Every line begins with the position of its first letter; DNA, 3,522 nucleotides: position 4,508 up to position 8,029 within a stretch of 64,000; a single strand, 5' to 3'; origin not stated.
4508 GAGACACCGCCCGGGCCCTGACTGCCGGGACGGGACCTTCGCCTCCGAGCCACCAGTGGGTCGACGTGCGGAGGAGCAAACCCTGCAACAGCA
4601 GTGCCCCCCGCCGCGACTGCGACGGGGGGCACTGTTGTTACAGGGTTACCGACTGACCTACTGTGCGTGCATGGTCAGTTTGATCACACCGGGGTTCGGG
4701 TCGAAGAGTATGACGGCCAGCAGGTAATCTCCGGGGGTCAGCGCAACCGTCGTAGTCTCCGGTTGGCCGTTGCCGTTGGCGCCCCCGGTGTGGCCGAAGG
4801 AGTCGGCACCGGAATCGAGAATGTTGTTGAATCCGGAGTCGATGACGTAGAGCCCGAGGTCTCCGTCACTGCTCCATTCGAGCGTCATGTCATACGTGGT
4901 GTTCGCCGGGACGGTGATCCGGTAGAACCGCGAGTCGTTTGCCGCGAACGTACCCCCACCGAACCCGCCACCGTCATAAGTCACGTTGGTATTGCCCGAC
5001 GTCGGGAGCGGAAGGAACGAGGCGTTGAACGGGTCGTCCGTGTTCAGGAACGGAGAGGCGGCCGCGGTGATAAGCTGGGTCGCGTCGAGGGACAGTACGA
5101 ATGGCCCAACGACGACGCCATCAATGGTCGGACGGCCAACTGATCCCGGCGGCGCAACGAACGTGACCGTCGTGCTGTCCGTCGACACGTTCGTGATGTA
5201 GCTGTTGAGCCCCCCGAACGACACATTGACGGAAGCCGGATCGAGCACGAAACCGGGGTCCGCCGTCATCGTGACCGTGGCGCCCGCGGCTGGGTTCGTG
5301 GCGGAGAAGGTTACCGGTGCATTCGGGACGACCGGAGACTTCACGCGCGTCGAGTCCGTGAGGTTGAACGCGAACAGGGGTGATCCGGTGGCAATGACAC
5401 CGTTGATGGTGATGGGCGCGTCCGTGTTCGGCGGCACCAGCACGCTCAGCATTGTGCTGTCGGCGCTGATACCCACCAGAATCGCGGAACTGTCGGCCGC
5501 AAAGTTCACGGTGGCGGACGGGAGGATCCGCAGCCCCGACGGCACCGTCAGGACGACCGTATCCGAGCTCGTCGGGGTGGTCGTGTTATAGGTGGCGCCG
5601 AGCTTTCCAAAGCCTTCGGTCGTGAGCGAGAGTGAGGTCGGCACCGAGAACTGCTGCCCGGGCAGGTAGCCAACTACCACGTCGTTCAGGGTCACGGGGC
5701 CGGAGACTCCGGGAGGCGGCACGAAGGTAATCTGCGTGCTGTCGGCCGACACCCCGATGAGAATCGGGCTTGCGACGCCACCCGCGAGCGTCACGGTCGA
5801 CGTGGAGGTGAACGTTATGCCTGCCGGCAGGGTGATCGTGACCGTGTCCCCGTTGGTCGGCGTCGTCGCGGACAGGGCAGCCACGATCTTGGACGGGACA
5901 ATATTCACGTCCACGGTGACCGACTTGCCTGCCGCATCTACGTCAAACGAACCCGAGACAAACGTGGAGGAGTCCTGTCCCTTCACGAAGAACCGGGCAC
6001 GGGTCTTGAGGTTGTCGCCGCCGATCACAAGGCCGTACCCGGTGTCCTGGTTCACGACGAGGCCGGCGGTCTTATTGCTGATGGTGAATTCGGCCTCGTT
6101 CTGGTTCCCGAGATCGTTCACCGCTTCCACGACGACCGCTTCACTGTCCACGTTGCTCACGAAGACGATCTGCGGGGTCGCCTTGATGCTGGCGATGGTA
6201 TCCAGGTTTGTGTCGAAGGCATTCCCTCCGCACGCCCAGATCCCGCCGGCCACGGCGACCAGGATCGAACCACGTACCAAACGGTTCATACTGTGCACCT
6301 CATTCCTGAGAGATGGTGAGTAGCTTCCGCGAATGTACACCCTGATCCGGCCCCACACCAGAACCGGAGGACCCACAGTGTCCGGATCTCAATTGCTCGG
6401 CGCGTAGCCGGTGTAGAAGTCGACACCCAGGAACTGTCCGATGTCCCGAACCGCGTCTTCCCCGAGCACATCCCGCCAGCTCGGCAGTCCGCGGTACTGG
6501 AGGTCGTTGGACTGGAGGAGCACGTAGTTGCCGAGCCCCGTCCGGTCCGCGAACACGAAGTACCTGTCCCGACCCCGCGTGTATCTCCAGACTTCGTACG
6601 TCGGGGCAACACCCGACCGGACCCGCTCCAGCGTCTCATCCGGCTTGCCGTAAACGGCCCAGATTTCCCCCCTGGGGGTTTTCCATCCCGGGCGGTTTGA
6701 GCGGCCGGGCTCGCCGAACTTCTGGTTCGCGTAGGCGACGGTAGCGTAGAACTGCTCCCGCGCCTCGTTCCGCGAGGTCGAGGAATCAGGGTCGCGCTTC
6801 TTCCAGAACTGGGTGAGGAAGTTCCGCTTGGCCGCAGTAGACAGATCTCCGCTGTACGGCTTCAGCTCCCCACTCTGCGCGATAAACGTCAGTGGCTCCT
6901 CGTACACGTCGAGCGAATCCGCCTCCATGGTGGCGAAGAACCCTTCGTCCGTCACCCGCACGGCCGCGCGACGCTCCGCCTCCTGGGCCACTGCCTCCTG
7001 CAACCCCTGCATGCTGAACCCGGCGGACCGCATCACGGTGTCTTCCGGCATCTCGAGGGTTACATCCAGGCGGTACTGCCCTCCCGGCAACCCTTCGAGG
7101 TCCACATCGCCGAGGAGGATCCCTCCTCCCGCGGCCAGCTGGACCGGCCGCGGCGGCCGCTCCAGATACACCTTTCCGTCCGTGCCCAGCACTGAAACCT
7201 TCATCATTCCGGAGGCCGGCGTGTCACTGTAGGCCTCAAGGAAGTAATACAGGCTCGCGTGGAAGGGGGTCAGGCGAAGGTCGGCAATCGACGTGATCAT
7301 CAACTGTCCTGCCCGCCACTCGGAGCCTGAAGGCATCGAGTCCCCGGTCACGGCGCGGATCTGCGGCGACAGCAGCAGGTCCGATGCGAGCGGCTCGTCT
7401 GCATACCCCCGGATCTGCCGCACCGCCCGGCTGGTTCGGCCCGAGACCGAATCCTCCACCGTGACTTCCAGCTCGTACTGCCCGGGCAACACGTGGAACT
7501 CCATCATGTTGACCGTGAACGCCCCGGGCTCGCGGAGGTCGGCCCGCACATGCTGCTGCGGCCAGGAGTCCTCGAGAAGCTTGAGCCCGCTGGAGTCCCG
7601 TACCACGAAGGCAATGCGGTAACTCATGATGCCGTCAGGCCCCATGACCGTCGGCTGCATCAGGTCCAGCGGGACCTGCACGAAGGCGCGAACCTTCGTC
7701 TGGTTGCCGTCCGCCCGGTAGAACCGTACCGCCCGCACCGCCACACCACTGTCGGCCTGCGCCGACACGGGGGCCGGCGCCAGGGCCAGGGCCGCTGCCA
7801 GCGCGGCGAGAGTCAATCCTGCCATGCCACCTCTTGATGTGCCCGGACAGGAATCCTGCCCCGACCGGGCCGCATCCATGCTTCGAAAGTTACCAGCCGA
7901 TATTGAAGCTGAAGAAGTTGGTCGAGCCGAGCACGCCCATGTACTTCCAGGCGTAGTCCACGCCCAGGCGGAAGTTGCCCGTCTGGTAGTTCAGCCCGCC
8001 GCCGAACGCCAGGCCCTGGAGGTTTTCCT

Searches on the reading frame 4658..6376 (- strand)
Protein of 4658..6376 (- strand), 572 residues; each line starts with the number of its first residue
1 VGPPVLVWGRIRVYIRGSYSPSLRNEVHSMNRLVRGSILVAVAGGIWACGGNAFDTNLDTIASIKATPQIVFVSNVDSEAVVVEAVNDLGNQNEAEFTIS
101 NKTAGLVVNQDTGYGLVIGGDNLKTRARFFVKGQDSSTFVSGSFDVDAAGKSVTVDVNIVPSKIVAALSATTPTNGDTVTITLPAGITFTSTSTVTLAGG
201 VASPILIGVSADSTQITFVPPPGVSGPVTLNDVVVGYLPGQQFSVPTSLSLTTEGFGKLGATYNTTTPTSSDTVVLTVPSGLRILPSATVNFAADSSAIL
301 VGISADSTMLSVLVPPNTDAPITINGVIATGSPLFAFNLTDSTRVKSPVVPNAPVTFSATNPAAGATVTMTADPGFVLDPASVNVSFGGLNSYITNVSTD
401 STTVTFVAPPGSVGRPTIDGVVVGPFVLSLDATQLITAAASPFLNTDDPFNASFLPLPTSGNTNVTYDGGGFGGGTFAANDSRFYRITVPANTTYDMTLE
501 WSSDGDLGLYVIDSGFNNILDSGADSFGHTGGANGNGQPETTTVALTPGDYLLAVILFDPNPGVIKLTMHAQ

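Call 3: search_protein_families(library=pfam, proteins=[window:4658-6376:-], max_evalue=0.01)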
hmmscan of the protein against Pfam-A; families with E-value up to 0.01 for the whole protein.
window:4658-6376:- (572 aa): 2 families
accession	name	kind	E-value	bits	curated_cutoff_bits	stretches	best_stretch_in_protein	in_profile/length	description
PF04151.21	PPC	-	2.5e-06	28.7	25.9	1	481-555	1-68/70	Bacterial pre-peptidase C-terminal domain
PF01833.30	TIG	-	0.00061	20.2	20.9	0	169-244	7-77/84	IPT/TIG domain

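Call 4: search_protein_families(library=ncbifam, proteins=[window:4658-6376:-], max_evalue=0.01)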
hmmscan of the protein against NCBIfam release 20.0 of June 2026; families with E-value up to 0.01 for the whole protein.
window:4658-6376:- (572 aa): 0 families

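Call 94: search_protein_families(library=pfam, proteins=[window:4658-6376:-], max_evalue=10)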
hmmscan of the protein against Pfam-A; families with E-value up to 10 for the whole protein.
window:4658-6376:- (572 aa): 4 families
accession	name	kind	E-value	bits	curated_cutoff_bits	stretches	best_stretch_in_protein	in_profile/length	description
PF04151.21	PPC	-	2.5e-06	28.7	25.9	1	481-555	1-68/70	Bacterial pre-peptidase C-terminal domain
PF01833.30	TIG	-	0.00061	20.2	20.9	2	169-244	7-77/84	IPT/TIG domain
PF00403.32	HMA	-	0.45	11.4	24.8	1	143-170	28-58/62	Heavy-metal-associated domain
PF22210.2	VP17_central_barrel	-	0.59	10.6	27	0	391-418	49-76/82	Large MCP VP17 central beta-barrel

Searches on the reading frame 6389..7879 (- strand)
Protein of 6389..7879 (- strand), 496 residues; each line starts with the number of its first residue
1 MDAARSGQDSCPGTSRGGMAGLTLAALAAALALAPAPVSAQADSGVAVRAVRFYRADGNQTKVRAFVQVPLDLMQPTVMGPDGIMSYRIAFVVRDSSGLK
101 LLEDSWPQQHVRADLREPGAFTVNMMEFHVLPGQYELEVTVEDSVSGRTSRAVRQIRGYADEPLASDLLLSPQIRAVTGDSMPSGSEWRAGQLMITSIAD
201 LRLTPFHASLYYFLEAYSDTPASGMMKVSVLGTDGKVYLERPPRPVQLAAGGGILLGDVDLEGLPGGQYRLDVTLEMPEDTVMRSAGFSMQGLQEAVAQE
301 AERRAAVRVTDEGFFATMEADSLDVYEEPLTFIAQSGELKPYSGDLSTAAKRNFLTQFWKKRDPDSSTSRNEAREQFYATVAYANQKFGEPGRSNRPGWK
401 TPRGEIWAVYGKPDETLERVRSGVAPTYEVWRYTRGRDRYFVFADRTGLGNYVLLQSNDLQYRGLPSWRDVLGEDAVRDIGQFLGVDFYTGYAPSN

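Call 3: search_protein_families(library=pfam, proteins=[window:6389-7879:-], max_evalue=0.01)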
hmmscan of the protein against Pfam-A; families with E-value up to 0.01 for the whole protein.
window:6389-7879:- (496 aa): 2 families
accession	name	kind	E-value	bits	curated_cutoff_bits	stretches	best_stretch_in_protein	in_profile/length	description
PF20094.4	GWxTD_dom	-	1e-12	48.6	26.9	1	301-456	11-155/172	GWxTD domain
PF21819.3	DUF6885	-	0.0045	16.6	27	1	247-307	45-106/251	Family of unknown function (DUF6885)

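Call 4: search_protein_families(library=ncbifam, proteins=[window:6389-7879:-], max_evalue=0.01)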
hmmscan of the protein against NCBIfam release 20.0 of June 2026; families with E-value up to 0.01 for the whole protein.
window:6389-7879:- (496 aa): 1 family
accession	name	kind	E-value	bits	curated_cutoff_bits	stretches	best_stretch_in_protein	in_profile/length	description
TIGR04514.1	GWxTD_dom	domain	3.5e-22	78.9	28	1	328-433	4-104/105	GWxTD domain-containing protein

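Call 42: search_solved_structures(query=window:6389-7879:-, max_evalue=5)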
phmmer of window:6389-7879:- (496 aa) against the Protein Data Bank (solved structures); distinct sequences matched with E-value up to 5: 1.
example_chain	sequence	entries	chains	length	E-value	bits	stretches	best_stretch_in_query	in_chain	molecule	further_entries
9ms6_A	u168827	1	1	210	0.0074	18.5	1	331-407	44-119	PWe1 endolysin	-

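Call 53: search_solved_structures(query=A4, max_evalue=1, show_alignments=2)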
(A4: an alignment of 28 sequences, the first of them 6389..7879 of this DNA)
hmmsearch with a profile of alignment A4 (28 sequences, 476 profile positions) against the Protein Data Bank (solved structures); distinct sequences matched with E-value up to 1: 1.
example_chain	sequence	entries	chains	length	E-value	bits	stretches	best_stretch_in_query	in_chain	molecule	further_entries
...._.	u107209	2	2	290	0.37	12.4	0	74-132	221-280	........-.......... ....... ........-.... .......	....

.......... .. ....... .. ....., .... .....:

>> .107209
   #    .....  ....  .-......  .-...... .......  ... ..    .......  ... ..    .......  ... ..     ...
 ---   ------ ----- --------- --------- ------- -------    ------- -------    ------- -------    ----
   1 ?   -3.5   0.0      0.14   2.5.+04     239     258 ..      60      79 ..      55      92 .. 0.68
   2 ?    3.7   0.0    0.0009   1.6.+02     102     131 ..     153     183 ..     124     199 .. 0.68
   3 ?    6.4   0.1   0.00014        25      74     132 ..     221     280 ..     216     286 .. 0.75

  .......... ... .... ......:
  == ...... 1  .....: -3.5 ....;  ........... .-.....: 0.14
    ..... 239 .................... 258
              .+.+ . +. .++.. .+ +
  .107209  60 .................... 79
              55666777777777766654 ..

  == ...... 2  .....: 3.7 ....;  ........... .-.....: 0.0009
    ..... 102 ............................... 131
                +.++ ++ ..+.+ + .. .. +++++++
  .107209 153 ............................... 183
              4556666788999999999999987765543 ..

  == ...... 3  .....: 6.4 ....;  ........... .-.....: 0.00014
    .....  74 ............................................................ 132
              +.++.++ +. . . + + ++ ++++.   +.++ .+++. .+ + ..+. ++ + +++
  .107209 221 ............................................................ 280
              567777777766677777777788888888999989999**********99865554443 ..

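Call 55: find_homologous_proteins(query=window:6389-7879:-, max_evalue=0.001)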
Query window:6389-7879:- (496 aa): 414 proteins with E <= 0.001 among 8000 candidates; the best 120 are listed.
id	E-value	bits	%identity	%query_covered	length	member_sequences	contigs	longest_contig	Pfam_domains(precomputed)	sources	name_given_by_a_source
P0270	1.7e-291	985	91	92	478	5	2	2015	PF20094.5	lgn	-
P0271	2.2e-229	780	74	90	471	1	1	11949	PF20094.5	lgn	-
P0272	1.7e-222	758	73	93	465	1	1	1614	PF20094.5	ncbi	ncbi:MAG: GWxTD domain-containing protein, partial [Gemmatimonadales bacterium]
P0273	1.9e-211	721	68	93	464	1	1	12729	PF20094.5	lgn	-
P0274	2.0e-171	589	60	93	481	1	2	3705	PF20094.5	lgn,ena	-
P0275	4.0e-168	578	55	96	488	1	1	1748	PF20094.5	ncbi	ncbi:MAG: GWxTD domain-containing protein [Gemmatimonadales bacterium]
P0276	7.7e-164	564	56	95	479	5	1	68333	PF20094.5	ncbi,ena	-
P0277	1.7e-158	547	54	96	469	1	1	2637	PF20094.5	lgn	-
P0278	1.8e-153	530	53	91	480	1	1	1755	PF20094.5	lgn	-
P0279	5.9e-152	525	51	95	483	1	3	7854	PF20094.5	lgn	-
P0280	1.6e-151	524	51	95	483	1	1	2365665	PF20094.5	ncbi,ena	-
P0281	2.1e-150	520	51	94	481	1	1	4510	PF20094.5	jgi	jgi:GWxTD domain-containing protein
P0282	2.9e-149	516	53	95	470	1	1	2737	PF20094.5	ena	-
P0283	3.4e-149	516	51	91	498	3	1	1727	PF20094.5,PF14524.13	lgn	-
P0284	1.6e-148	514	51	95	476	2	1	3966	PF20094.5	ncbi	ncbi:MAG: GWxTD domain-containing protein [Gemmatimonadales bacterium]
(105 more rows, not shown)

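Call 63: predict_structure(alignment_id=A5)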
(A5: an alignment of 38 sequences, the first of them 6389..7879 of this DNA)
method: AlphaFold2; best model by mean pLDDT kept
length: 496 residues; sequences in the alignment: 38
mean_pLDDT: 86.1   pTM: 0.63
mean pLDDT of the five models: 86.1, 84.6, 84.0, 83.6, 64.8
residues with pLDDT >= 90: 328; 70-90: 116; 50-70: 6; < 50: 46
segments of 3 or more residues with pLDDT < 50: 1-11, 13-43, 493-496
pLDDT, mean of each block of 10 residues (from residue 1): 34 34 43 37 75 89 95 91 93 95 94 87 93 97 95 95 95 90 85 92 92 95 97 95 95 94 94 95 96 82 81 90 93 90 90 94 84 92 91 81 92 93 87 91 88 92 89 92 89 44
secondary structure, 60 per line:
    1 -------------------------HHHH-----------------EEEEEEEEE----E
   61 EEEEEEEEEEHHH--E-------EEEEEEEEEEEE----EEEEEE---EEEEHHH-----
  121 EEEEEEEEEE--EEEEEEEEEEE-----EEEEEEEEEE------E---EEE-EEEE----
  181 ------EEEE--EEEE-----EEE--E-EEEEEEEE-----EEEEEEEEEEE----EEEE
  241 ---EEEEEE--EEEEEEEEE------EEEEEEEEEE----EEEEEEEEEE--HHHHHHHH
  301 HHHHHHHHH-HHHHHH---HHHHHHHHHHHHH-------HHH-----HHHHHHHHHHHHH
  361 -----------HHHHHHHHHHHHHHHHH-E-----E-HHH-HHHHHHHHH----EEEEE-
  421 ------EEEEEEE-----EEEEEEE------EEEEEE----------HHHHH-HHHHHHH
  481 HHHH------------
elements in order: H26-29 E47-55 E60-70 E84-95 E100-105 E109-112 E121-130 E133-143 E149-158 E169-171 E173-176 E187-190 E193-196 E202-204 E209-216 E222-232 E237-240 E244-249 E252-260 E267-276 E281-290 H293-309 H311-316 H320-332 H348-360 H372-388 H402-410 E415-419 E427-433 E439-445 E452-457 H468-472 H474-484

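Call 65: fold_search(model_id=the predicted structure, library=pdb)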
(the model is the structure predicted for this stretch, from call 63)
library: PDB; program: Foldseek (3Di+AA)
matches with E <= 10: 1659; with E <= 0.001: 202
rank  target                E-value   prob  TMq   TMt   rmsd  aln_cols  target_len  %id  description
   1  4kkp_B                1.6e-09  1.00  0.19  0.34  10.8       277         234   10  Crystal structure of Vibrio cholerae RbmA (crystal form 2) (released 2013-05-22)
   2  4be6_A                3.3e-09  1.00  0.18  0.35  11.8       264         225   10  V. cholera biofilm scaffolding protein RbmA (released 2013-12-18)
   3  4kkq_A                5.9e-09  1.00  0.18  0.34  11.8       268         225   10  Crystal structure of Vibrio cholerae RbmA (crystal form 1) (released 2013-05-22)
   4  4be5_A                7.0e-09  1.00  0.18  0.35  11.6       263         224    9  V. cholera biofilm scaffolding protein RbmA (released 2013-12-18)
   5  4kkr_A                1.2e-08  1.00  0.18  0.34  11.7       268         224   10  Crystal structure of Vibrio cholerae RbmA (crystal form 3) (released 2013-05-22)
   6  4kkq_B                1.5e-08  1.00  0.19  0.36  11.8       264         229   10  Crystal structure of Vibrio cholerae RbmA (crystal form 1) (released 2013-05-22)
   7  4kkp_A                2.2e-08  1.00  0.19  0.36  10.5       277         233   10  Crystal structure of Vibrio cholerae RbmA (crystal form 2) (released 2013-05-22)
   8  5g50_B                6.8e-08  1.00  0.18  0.35  10.9       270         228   10  Vibrio cholerae scaffolding protein RbmA in complex with magnesium. (released 2017-11-29)
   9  6a8p_C                1.5e-07  1.00  0.17  0.13  15.4       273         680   13  Transglutaminase 2 mutant G224V in complex with GTP (released 2018-09-26)
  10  3ly6_A                2.7e-07  1.00  0.16  0.12  16.7       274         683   14  Crystal structure of human transglutaminase 2 complex with adenosine 5' Triphosphate (released 2010-08-18)
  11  6a8p_B                4.3e-07  1.00  0.17  0.13  16.1       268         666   14  Transglutaminase 2 mutant G224V in complex with GTP (released 2018-09-26)
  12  5mhl_B                4.3e-07  1.00  0.17  0.13  19.3       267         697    8  FXIIIa in complex with the inhibitor Mi0621 (released 2017-12-20)
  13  3s3s_A                4.6e-07  1.00  0.16  0.13  15.9       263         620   13  Transglutaminase 2 in complex with a novel inhibitor (released 2012-06-06)
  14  1nug_B                4.8e-07  1.00  0.17  0.13  15.6       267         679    9  Role of Calcium Ions in the Activation and Activity of the Transglutaminase 3 Enzyme (2 calciums, 1 Mg, inactive form) (released 2003-04-22)
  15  6a8p_A                5.7e-07  1.00  0.17  0.13  15.5       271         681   14  Transglutaminase 2 mutant G224V in complex with GTP (released 2018-09-26)
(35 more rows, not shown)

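Call 94: search_protein_families(library=pfam, proteins=[window:6389-7879:-], max_evalue=10)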
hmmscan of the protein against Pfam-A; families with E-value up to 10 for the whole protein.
window:6389-7879:- (496 aa): 3 families
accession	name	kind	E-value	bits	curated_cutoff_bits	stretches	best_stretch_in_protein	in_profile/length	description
PF20094.4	GWxTD_dom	-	1e-12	48.6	26.9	1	301-456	11-155/172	GWxTD domain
PF21819.3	DUF6885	-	0.0045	16.6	27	1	247-307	45-106/251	Family of unknown function (DUF6885)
PF23861.1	Ribophorin_II_2nd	-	0.18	12.4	23.4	1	117-144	62-92/105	Ribophorin II second domain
